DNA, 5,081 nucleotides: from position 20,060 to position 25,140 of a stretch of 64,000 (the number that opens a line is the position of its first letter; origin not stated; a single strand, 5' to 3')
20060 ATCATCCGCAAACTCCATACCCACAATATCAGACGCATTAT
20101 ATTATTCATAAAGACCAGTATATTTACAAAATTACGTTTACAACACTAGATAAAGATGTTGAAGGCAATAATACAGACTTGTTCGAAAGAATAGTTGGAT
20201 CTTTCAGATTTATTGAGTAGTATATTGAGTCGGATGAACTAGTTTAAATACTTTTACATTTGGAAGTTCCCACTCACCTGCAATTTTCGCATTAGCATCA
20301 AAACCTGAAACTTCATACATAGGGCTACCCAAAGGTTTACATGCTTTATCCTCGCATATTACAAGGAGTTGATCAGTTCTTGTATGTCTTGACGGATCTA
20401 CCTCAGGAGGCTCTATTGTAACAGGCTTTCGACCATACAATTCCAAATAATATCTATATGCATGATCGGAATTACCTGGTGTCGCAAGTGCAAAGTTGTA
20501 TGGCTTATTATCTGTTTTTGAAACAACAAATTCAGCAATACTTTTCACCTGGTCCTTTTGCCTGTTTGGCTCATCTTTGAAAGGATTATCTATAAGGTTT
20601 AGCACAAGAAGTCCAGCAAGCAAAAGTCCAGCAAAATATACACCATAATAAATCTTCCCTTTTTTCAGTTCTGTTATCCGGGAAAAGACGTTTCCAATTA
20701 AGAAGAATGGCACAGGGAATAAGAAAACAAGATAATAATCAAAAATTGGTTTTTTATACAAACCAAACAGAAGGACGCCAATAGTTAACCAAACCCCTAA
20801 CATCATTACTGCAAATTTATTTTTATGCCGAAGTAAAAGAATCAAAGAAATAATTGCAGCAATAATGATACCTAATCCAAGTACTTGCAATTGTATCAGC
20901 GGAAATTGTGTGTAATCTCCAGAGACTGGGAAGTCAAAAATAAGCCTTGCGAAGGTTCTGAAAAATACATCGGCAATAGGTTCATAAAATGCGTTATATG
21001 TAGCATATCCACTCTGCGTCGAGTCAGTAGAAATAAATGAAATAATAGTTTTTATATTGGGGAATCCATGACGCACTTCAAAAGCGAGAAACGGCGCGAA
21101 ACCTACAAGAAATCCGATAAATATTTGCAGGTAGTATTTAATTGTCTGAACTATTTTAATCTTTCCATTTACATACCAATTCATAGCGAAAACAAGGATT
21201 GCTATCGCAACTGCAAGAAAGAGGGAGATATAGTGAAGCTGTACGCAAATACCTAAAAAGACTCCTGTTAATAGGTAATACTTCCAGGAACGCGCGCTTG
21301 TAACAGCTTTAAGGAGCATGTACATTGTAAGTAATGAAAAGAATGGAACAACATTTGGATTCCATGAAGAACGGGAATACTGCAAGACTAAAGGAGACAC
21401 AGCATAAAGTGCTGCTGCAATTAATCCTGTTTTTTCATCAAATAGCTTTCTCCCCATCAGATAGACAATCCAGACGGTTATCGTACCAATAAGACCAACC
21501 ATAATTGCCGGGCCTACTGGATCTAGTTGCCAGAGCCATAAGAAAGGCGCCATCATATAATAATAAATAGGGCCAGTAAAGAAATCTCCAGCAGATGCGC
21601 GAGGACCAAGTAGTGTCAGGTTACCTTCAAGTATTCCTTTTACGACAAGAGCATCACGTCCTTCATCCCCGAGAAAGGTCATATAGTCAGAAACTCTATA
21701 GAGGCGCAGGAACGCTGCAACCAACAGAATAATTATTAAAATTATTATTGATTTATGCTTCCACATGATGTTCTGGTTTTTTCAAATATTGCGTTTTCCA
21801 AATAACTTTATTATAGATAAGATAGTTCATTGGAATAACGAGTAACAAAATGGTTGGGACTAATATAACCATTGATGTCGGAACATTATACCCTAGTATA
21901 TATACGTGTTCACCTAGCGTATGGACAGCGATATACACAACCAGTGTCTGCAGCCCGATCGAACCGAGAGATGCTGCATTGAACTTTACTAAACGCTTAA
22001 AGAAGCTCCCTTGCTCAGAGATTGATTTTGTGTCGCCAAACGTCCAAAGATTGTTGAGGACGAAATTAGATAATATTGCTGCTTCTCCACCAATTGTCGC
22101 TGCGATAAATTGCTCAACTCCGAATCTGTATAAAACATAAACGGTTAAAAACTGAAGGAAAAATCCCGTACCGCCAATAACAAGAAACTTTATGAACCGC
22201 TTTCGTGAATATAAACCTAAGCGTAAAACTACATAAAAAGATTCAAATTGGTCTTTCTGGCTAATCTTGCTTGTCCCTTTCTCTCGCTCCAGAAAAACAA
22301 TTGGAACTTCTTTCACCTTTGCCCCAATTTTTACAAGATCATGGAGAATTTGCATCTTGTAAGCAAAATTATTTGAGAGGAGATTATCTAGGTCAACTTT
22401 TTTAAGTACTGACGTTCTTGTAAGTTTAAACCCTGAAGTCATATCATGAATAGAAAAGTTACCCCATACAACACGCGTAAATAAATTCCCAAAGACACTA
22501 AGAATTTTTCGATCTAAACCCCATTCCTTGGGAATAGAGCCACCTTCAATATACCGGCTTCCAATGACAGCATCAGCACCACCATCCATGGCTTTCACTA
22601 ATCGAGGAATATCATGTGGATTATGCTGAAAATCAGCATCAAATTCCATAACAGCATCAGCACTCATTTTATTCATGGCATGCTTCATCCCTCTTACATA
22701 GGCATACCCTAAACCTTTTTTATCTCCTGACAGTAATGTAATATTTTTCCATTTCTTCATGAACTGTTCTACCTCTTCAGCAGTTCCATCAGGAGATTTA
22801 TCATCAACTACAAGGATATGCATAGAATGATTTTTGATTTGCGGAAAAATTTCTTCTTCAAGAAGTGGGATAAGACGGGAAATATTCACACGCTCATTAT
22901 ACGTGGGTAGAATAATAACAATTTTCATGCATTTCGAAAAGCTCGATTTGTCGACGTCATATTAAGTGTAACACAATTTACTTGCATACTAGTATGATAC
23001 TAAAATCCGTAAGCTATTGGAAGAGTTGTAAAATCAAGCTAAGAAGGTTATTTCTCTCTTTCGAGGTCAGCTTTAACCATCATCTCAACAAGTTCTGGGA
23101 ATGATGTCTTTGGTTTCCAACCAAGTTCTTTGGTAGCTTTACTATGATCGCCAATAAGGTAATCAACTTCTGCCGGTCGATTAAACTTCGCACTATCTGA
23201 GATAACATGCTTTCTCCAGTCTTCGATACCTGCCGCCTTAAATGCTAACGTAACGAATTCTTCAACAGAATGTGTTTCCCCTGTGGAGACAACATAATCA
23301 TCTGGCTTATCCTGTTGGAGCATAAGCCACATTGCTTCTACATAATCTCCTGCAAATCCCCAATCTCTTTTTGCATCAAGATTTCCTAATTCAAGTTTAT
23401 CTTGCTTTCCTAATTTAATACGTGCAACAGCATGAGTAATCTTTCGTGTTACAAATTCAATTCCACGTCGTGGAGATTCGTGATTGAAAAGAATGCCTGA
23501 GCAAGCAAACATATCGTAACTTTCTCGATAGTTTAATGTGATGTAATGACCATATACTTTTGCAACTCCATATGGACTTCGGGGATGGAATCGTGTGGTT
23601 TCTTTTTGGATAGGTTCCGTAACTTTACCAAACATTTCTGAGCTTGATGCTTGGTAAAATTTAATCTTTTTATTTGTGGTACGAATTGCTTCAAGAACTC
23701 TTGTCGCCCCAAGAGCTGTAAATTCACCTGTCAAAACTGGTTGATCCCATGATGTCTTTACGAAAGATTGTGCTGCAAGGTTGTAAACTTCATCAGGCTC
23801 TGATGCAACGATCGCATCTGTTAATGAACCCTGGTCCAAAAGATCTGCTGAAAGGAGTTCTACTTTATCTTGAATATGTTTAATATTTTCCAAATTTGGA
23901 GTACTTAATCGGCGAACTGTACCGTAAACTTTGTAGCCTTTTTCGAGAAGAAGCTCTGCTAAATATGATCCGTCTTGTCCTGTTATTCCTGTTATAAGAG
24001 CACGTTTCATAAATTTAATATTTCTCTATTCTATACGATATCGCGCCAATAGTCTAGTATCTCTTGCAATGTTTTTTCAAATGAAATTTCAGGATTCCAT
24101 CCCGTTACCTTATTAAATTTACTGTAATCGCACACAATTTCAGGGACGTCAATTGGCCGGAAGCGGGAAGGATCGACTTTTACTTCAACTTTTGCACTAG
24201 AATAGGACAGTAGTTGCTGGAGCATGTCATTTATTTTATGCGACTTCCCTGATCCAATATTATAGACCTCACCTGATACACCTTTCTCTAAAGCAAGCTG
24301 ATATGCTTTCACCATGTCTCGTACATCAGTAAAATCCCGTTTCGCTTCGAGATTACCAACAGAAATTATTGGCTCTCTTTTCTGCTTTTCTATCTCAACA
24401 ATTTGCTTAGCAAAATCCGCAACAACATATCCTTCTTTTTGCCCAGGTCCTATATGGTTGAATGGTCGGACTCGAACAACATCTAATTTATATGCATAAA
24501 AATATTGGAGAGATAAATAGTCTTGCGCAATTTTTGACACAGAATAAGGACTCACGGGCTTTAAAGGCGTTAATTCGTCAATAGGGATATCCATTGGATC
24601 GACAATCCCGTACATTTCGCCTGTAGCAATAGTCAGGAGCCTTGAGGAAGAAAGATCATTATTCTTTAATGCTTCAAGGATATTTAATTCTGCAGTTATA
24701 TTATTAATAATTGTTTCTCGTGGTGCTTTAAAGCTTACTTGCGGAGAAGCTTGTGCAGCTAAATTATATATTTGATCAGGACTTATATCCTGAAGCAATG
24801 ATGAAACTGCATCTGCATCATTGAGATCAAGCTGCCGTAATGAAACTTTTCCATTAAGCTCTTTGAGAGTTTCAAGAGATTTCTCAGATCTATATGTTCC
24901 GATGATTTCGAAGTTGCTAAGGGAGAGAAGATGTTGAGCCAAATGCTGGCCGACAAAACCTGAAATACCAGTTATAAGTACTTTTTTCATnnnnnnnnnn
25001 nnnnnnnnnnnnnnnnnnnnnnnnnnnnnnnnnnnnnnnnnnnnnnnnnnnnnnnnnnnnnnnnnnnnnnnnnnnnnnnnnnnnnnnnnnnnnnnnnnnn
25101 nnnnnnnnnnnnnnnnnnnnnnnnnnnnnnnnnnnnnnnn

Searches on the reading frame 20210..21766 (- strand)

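Call 17: search_protein_families(library=pfam, proteins=[window:20210-21766:-], max_evalue=0.001)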
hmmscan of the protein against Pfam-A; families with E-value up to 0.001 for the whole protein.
window:20210-21766:- (518 aa): 3 families
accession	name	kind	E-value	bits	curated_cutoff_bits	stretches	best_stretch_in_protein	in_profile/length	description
PF13231.12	PMT_2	-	8.5e-16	59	26.1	1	66-228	4-159/160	Dolichyl-phosphate-mannose-protein mannosyltransferase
PF02366.24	PMT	-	6.5e-08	32.9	22.7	1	92-227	91-234/245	Dolichyl-phosphate-mannose-protein mannosyltransferase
PF02516.20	STT3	-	3.6e-05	23.9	24.5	1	88-382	100-389/405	Oligosaccharyl transferase STT3, N-terminal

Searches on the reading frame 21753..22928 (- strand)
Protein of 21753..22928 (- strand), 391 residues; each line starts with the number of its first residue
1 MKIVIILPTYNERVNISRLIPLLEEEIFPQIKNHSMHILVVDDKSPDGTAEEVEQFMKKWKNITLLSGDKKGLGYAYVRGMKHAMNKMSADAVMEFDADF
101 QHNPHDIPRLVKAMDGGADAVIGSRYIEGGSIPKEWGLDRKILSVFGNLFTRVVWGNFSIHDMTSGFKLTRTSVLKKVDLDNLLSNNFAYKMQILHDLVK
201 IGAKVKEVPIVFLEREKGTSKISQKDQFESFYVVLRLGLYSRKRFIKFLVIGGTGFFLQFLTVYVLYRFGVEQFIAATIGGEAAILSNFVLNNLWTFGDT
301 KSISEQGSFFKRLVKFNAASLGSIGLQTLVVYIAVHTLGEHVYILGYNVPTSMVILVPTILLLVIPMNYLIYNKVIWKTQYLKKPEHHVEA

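Call 17: search_protein_families(library=pfam, proteins=[window:21753-22928:-], max_evalue=0.001)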
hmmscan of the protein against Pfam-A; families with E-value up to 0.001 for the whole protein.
window:21753-22928:- (391 aa): 2 families
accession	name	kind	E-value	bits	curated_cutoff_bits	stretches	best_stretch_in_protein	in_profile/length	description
PF00535.33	Glycos_transf_2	-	1.1e-26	94.3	23.3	1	5-178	2-167/168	Glycosyl transferase family 2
PF04138.20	GtrA_DPMS_TM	-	3.9e-18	66.2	26.1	1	247-377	1-117/117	GtrA/DPMS, transmembrane domain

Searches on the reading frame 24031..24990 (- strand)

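Call 18: search_protein_families(library=pfam, proteins=[window:24031-24990:-], max_evalue=0.001)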
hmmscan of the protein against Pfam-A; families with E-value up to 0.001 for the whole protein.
window:24031-24990:- (319 aa): 7 families
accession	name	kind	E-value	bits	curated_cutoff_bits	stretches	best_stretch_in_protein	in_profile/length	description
PF16363.11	GDP_Man_Dehyd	-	6.6e-74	249.8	27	1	5-310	1-331/332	GDP-mannose 4,6 dehydratase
PF01370.27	Epimerase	-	1.5e-56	192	20.9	1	4-246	1-240/240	NAD dependent epimerase/dehydratase family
PF02719.21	Polysacc_synt_2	-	1.9e-12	47.4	20.2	1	4-269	1-252/293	Polysaccharide biosynthesis protein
PF04321.23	RmlD_sub_bind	-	6.9e-08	32.3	27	1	3-111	2-92/287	RmlD substrate binding domain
PF13460.12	NAD_binding_10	-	1.8e-05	25.1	27.2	1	8-123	1-98/184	NAD(P)H-binding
PF00106.31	adh_short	-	5.6e-05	23.1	26.6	0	2-69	1-71/195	short chain dehydrogenase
PF01073.25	3Beta_HSD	-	0.00013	21.5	22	1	5-110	1-105/280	3-beta hydroxysteroid dehydrogenase/isomerase family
